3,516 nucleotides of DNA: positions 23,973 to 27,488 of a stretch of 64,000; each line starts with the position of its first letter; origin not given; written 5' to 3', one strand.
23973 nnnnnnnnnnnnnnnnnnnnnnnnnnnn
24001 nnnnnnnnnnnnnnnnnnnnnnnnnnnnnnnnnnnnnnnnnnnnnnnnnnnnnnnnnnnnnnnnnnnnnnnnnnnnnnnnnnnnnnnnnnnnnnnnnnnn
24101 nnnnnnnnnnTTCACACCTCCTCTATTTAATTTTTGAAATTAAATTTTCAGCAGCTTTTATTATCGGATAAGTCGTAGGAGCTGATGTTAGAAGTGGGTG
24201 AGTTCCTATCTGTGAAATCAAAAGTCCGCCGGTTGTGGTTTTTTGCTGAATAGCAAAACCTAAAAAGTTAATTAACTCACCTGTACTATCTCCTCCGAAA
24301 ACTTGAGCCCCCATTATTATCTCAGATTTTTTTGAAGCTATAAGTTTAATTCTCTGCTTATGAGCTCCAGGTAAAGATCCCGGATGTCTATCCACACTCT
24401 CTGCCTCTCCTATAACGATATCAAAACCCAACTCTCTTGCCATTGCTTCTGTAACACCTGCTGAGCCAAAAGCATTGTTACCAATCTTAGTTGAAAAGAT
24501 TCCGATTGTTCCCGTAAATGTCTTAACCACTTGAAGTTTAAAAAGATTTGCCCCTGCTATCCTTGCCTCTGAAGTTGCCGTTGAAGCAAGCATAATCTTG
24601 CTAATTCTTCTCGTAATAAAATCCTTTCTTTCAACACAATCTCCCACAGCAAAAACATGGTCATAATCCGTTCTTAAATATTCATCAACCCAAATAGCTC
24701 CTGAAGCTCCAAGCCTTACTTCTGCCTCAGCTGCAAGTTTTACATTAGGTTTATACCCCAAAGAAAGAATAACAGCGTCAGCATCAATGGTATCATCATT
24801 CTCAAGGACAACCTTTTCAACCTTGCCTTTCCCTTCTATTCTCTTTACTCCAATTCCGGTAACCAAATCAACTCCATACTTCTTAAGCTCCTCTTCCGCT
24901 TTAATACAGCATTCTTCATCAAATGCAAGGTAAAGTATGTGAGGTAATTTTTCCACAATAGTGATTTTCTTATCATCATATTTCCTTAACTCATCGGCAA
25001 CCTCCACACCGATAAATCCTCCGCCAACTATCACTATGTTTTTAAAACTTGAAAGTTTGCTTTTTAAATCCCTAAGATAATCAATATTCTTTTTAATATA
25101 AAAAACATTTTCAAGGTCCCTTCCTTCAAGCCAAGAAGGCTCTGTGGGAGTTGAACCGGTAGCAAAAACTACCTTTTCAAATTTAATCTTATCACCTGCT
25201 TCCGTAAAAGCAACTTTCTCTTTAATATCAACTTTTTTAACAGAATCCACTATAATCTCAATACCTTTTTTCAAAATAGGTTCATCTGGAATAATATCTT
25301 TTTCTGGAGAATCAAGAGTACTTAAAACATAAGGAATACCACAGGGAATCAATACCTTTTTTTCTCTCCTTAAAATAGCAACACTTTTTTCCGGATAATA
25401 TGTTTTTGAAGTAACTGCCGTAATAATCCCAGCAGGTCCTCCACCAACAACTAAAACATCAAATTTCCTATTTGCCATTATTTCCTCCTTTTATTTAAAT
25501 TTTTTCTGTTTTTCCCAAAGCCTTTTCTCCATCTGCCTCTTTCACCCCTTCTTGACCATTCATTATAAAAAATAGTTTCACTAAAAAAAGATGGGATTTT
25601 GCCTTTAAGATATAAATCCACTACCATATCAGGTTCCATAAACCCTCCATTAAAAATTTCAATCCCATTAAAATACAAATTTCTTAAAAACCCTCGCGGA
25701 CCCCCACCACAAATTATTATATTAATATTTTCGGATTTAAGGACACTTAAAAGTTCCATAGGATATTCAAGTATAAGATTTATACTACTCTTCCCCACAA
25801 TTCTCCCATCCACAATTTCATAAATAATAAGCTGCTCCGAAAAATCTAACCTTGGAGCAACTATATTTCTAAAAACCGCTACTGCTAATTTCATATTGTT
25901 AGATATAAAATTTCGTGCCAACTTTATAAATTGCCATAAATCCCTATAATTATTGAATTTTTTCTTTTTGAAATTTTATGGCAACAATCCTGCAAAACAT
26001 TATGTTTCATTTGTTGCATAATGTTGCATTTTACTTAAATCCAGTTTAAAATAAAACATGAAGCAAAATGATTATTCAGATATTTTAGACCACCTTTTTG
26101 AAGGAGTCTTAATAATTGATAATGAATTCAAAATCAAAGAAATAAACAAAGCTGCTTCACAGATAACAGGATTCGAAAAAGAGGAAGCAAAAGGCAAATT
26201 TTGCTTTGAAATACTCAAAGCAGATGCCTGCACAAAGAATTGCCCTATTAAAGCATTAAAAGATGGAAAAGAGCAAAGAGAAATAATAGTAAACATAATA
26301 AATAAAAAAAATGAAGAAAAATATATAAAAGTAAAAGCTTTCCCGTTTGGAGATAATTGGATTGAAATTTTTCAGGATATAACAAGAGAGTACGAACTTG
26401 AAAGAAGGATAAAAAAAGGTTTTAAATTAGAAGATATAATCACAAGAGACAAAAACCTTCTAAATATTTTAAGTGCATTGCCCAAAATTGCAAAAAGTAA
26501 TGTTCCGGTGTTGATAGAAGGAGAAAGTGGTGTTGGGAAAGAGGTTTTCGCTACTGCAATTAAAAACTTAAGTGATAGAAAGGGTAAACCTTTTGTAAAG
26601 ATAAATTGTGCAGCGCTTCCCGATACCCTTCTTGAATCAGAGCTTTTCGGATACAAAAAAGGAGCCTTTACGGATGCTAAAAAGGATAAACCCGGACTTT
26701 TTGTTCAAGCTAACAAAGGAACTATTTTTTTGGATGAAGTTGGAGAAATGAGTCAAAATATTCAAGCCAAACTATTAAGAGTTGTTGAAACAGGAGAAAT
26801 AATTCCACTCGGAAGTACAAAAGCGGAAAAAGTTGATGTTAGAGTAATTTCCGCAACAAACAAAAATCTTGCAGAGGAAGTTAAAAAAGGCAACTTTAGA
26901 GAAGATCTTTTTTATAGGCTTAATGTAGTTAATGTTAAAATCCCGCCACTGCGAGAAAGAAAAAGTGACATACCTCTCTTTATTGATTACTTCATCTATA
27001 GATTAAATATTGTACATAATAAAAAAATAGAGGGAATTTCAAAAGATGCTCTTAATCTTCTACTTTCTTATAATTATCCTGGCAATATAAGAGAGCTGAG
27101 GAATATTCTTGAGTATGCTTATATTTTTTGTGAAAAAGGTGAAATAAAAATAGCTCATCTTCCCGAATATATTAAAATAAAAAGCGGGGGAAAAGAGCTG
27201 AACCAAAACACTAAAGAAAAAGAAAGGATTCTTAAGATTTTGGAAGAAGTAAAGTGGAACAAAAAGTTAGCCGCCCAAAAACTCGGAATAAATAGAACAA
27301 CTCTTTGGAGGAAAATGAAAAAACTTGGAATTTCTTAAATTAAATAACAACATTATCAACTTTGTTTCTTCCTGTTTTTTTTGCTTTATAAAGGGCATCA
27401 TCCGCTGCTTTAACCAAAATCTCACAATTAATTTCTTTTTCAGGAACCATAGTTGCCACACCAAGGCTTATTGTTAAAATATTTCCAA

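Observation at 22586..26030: Candidate sigma-54-linked operon: three NifX-like proteins, two with Gly/Arg/aromatic repeat tails, a small Gly-Arg-Tyr protein and a Nox/CoADR-like flavoprotein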

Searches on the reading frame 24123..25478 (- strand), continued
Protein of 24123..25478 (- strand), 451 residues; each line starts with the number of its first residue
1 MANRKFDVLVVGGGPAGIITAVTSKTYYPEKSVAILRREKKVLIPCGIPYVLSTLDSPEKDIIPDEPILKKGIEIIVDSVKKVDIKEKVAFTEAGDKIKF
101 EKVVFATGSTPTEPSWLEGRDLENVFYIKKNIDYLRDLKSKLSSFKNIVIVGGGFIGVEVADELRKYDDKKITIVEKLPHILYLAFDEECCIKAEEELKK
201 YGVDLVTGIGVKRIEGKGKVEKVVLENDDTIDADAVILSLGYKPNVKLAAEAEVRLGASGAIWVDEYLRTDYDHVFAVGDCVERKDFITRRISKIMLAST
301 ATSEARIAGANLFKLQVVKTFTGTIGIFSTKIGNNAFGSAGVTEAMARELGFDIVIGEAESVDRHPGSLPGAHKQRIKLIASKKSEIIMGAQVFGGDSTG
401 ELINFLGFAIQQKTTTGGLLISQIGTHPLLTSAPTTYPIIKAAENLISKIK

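Call 49: find_encoding_contigs(protein=P0040, flank=6000, max_places=1)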
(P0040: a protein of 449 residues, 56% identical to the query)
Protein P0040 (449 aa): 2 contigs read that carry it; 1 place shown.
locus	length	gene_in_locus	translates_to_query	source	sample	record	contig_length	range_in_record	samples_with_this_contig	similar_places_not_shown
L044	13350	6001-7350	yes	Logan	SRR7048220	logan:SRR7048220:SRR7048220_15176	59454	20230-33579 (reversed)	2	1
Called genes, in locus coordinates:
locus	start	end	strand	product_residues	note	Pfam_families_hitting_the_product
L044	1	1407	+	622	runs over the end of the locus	PF01257:2Fe-2S_thioredx (weak), PF01512:Complex1_51K, PF10589:NADH_4Fe-4S, PF00037:Fer4 (weak), PF12837:Fer4_6 (weak), PF12838:Fer4_7, PF13237:Fer4_10, PF14697:Fer4_21, +5 more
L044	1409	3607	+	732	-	PF00111:Fer2, PF13510:Fer2_4, PF12838:Fer4_7, PF13187:Fer4_9 (weak), PF22117:Fer4_Nqo3, PF00037:Fer4, PF04879:Molybdop_Fe4S4, PF00384:Molybdopterin, +1 more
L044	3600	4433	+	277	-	PF10418:DHODB_Fe-S_bind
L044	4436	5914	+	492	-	PF14691:Fer4_20, PF13738:Pyr_redox_3 (faint), PF00070:Pyr_redox (faint), PF07992:Pyr_redox_2, PF13450:NAD_binding_8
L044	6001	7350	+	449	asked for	PF00890:FAD_binding_2 (faint), PF01134:GIDA (faint), PF01266:DAO (faint), PF07992:Pyr_redox_2, PF13434:Lys_Orn_oxgnase, PF13738:Pyr_redox_3, PF00070:Pyr_redox, PF02852:Pyr_redox_dim, +3 more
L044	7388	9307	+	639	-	PF12838:Fer4_7 (faint), PF17179:Fer4_22, PF00970:FAD_binding_6 (weak), PF00175:NAD_binding_1, PF10418:DHODB_Fe-S_bind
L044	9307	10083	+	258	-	PF01058:Oxidored_q6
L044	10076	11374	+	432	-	PF00374:NiFeSe_Hases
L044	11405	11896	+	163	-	PF01750:HycI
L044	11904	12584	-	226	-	PF01865:PhoU_div, PF01895:PhoU (faint)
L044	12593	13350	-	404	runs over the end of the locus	PF01384:PHO4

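Call 50: find_encoding_contigs(protein=P0025, flank=6000, max_places=1)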
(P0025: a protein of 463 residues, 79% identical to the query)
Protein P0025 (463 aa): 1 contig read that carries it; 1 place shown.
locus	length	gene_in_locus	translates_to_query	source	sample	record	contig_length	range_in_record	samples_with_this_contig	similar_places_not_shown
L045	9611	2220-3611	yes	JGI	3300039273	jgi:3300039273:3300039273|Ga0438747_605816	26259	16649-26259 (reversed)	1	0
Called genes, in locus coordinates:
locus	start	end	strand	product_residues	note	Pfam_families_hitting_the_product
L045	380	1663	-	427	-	PF00989:PAS (faint), PF08448:PAS_4, PF13426:PAS_9, PF00158:Sigma54_activat, PF14532:Sigma54_activ_2, PF07724:AAA_2 (weak), PF25601:AAA_lid_14, PF02954:HTH_8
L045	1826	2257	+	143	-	-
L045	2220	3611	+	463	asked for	PF13434:Lys_Orn_oxgnase (faint), PF01266:DAO (faint), PF03486:HI0933_like (faint), PF07992:Pyr_redox_2, PF13454:NAD_binding_9 (faint), PF13738:Pyr_redox_3 (weak), PF00070:Pyr_redox, PF02852:Pyr_redox_dim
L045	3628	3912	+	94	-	-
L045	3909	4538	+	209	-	PF02579:Nitro_FeMo-Co, PF17253:DUF5320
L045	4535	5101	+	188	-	PF02579:Nitro_FeMo-Co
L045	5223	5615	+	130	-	PF02579:Nitro_FeMo-Co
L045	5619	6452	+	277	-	PF01656:CbiA, PF10609:ParA (faint), PF13614:AAA_31 (faint), PF00037:Fer4 (weak), PF13237:Fer4_10 (weak), PF14697:Fer4_21 (weak), PF12838:Fer4_7, PF13187:Fer4_9 (weak), +2 more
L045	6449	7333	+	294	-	PF01656:CbiA, PF02374:ArsA_ATPase (weak), PF10609:ParA (weak), PF20720:nSTAND3 (weak), PF12838:Fer4_7 (weak), PF13187:Fer4_9 (weak), PF14697:Fer4_21, PF00037:Fer4 (weak), +3 more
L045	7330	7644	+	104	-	PF01883:FeS_assembly_P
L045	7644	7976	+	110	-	PF02579:Nitro_FeMo-Co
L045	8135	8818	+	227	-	PF02698:DUF218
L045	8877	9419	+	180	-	-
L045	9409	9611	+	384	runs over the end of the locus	PF02684:LpxB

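Call 73: search_protein_families(library=pfam, proteins=[L045:5619-6452:+, L045:6449-7333:+, L045:5223-5615:+], max_evalue=0.000001)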
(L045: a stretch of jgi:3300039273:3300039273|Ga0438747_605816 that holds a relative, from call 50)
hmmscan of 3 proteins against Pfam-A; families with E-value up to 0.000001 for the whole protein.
L045:5619-6452:+ (277 aa): 7 families
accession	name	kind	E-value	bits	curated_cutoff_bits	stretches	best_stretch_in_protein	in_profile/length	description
PF01656.29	CbiA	-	1.7e-11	44.6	25.4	1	3-257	1-124/125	CobQ/CobB/MinD/ParA nucleotide binding domain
PF00037.32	Fer4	-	2e-11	43.6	21.1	0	59-81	1-23/24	4Fe-4S binding domain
PF10609.15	ParA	-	2.3e-10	40.7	27.1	0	161-275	114-244/246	NUBPL iron-transfer P-loop NTPase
PF12838.12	Fer4_7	-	5.6e-10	40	27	1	65-109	1-50/52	4Fe-4S dicluster domain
PF12837.12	Fer4_6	-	1.1e-08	35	25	0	58-81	1-24/24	4Fe-4S binding domain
PF13187.11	Fer4_9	-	1.5e-07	31.8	27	1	65-110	1-50/52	4Fe-4S dicluster domain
PF13237.11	Fer4_10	-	2.2e-07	31.2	25.5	0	61-108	4-53/53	4Fe-4S dicluster domain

L045:6449-7333:+ (294 aa): 7 families
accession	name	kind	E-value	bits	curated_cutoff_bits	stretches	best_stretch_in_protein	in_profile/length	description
PF01656.29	CbiA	-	2.6e-15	56.9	25.4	1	6-263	1-117/125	CobQ/CobB/MinD/ParA nucleotide binding domain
PF10609.15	ParA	-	3.7e-14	53.2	27.1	1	5-51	5-51/246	NUBPL iron-transfer P-loop NTPase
PF00037.32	Fer4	-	4.8e-11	42.4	21.1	1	96-119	1-24/24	4Fe-4S binding domain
PF02374.21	ArsA_ATPase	-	8.7e-10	38.7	24.3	0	5-41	2-38/305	Anion-transporting ATPase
PF14697.11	Fer4_21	-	8.8e-10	39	35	1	67-120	1-59/59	4Fe-4S dicluster domain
PF13614.12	AAA_31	-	9.7e-09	35.8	27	0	4-94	2-86/177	AAA domain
PF12838.12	Fer4_7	-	2.2e-08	34.9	27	0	74-117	2-52/52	4Fe-4S dicluster domain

L045:5223-5615:+ (130 aa): 1 family
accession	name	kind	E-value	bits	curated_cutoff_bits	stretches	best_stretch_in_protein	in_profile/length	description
PF02579.22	Nitro_FeMo-Co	-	8.7e-18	64.9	26.3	1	13-103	2-93/94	Dinitrogenase iron-molybdenum cofactor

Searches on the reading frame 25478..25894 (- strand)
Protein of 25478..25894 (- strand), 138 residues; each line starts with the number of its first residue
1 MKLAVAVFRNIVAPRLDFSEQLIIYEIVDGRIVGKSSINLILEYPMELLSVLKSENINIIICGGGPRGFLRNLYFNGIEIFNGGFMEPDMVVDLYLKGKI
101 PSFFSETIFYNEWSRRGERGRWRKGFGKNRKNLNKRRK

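Call 3: search_protein_families(library=pfam, proteins=[window:25478-25894:-], max_evalue=0.01)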
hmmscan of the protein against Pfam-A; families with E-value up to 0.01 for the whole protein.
window:25478-25894:- (138 aa): 1 family
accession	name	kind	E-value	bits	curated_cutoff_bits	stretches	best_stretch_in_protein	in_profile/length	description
PF02579.22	Nitro_FeMo-Co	-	0.0032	18.2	26.3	1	12-95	5-92/94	Dinitrogenase iron-molybdenum cofactor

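Call 4: search_protein_families(library=ncbifam, proteins=[window:25478-25894:-], max_evalue=0.01)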
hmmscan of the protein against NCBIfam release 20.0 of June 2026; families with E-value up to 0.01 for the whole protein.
window:25478-25894:- (138 aa): 1 family
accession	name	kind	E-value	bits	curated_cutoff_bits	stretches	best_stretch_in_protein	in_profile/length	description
NF041136.1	MrpORP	equivalog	1.3e-07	31.3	450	1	1-99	265-364/365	iron-sulfur cluster carrier protein MrpORP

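Call 55: search_solved_structures(query=A3, max_evalue=1)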
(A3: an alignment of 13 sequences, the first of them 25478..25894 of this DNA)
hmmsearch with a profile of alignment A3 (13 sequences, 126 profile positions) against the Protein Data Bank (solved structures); distinct sequences matched with E-value up to 1: 16.
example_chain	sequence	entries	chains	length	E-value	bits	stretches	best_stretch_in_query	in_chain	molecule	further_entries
1rdu_A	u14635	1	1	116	5.9e-13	52.2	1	2-105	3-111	conserved hypothetical protein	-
2yx6_A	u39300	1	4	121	3e-12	49.9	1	1-101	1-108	Hypothetical protein PH0822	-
1t3v_A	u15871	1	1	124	3.7e-12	49.6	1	3-102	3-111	conserved hypothetical protein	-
1o13_A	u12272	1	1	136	5e-12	49.2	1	3-101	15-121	probable NifB protein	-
2qtd_A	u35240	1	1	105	1.5e-09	41.2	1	1-103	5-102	Uncharacterized protein MJ0327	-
2kla_A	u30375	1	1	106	1.6e-09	41.1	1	1-103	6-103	Uncharacterized protein MJ0327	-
1eo1_A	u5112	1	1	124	1.6e-08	37.8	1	1-115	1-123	HYPOTHETICAL PROTEIN MTH1175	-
2wfb_A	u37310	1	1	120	0.001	22.4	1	8-101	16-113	PUTATIVE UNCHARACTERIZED PROTEIN ORP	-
1lu9_A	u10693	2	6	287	0.055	16.8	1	19-66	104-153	Methylene Tetrahydromethanopterin Dehydrogenase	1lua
6tge_A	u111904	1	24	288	0.055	16.7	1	19-66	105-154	Bifunctional NADP-dependent methylenetetrahydromethanopterin dehydrogenase/methylenetetrah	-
6tlk_A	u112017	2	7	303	0.059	16.7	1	19-66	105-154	Bifunctional protein MdtA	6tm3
2re2_A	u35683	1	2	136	0.13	15.5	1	1-103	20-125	Uncharacterized protein Ta1041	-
3llv_A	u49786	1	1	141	0.34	14.2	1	40-84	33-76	Exopolyphosphatase-related protein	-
1w5e_A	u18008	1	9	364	0.72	13.1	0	45-84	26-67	FTSZ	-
1w58_1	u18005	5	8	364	0.73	13.1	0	45-84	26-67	CELL DIVISION PROTEIN FTSZ HOMOLOG 1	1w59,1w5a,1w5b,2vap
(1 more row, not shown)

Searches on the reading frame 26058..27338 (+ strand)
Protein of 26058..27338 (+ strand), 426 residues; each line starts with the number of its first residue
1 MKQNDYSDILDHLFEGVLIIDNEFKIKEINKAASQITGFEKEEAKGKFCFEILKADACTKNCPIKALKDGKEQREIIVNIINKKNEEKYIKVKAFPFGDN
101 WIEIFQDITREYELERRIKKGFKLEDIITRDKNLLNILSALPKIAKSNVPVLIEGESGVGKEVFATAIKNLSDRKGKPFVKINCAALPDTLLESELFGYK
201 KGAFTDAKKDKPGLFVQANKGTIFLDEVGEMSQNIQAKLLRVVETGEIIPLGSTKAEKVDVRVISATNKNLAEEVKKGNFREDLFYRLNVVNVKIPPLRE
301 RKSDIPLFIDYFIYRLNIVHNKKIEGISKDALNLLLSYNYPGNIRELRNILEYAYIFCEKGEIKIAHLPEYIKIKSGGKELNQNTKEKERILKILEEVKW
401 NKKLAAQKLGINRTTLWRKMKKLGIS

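Call 3: search_protein_families(library=pfam, proteins=[window:26058-27338:+], max_evalue=0.01)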
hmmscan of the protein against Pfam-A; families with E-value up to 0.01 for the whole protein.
window:26058-27338:+ (426 aa): 14 families
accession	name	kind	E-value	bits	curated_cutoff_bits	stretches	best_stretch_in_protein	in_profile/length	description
PF00158.32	Sigma54_activat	-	8.8e-69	230.9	20.2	1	127-293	1-167/168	Sigma-54 interaction domain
PF25601.1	AAA_lid_14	-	1e-25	89.8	27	1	299-378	1-80/87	AAA+ ATPase lid domain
PF14532.12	Sigma54_activ_2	-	1.6e-22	80.7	25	1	135-298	8-138/138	Sigma-54 interaction domain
PF02954.25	HTH_8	-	4.8e-13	49.1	22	1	387-423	6-42/42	Bacterial regulatory protein, Fis family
PF13426.13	PAS_9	-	2.6e-10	40.9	27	1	15-109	2-102/103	PAS domain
PF07724.20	AAA_2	-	1.2e-06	29.1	27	1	150-264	5-120/166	AAA domain (Cdc48 subfamily)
PF07728.20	AAA_5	-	1.3e-06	28.9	22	1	150-271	1-125/139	AAA domain (dynein-related subfamily)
PF08448.16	PAS_4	-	5.7e-06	27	23.1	1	10-112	1-109/110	PAS fold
PF01078.27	Mg_chelatase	-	0.00016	21.6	20.3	1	208-254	95-141/207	Magnesium chelatase, subunit ChlI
PF13188.13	PAS_8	-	0.0002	21.6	21.8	1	6-54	3-51/65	PAS domain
PF00989.32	PAS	-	0.00025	21.5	22.6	1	5-101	2-100/113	PAS fold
PF00004.35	AAA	-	0.00039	21.3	21.2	1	151-277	1-116/131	ATPase family associated with various cellular activities (AAA)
PF18024.7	HTH_50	-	0.0013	18.8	27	1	387-426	12-50/50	Helix-turn-helix domain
PF00493.29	MCM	-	0.0018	17.9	23.3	1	111-248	25-150/224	MCM P-loop domain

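Call 4: search_protein_families(library=ncbifam, proteins=[window:26058-27338:+], max_evalue=0.01)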
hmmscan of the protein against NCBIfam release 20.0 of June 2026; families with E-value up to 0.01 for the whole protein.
window:26058-27338:+ (426 aa): 42 families (the best 25 are shown)
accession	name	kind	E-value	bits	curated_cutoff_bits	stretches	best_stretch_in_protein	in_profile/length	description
NF041552.1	TF_PrdR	equivalog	8.3e-108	361.2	795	2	113-422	257-575/577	sigma-54 dependent transcriptional regulator PrdR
TIGR01817.1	nifA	equivalog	1.5e-95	321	528.85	1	114-367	185-437/534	nif-specific transcriptional activator NifA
NF038308.1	RNA_repair_RtcR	equivalog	1.3e-90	304.8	650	1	75-401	131-466/530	RNA repair transcriptional activator RtcR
NF008469.0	PRK11361.1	equivalog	3.9e-88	296.2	714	1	113-425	131-456/461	acetoacetate metabolism transcriptional regulator AtoC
NF003451.0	PRK05022.1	equivalog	5e-88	296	476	1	123-425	188-510/512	nitric oxide reductase transcriptional regulator NorR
TIGR02915.1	PEP_resp_reg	equivalog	2e-87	293.9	502.6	1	115-425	129-444/445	PEP-CTERM-box response regulator transcription factor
NF041906.1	V4R_TF_MobR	exception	4.3e-84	283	999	1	120-422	227-543/544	phenol degradation transcriptional regulator MobR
NF049963.1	RespRegFlgRCampy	domain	4.3e-83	279.5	750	1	102-423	112-427/429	fla regulon two-component system response regulator FlgR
TIGR01818.1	ntrC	equivalog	4.4e-81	273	558.6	1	124-381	133-390/463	nitrogen regulation protein NR(I)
NF011958.0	PRK15429.1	equivalog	6.9e-81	272.8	830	1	125-425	379-686/692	formate hydrogenlyase transcriptional activator FlhA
NF011953.0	PRK15424.1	equivalog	8e-80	268.9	703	1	112-422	206-533/538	propionate catabolism operon regulatory protein PrpR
NF050807.1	TransRegFlbDCaul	equivalog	4.2e-79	266.5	750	1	125-366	118-359/454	sigma-54-dependent transcriptional regulator FlbD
NF011695.0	PRK15115.1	equivalog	6.1e-79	265.9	763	1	123-419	133-432/445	two-component system response regulator GlrR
NF007689.0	PRK10365.1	equivalog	1.1e-78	265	760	1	128-420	142-439/441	sigma-54-dependent response regulator transcription factor ZraR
TIGR02329.1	propionate_PrpR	equivalog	2.5e-78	264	499.2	1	115-422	202-526/526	propionate catabolism operon regulatory protein PrpR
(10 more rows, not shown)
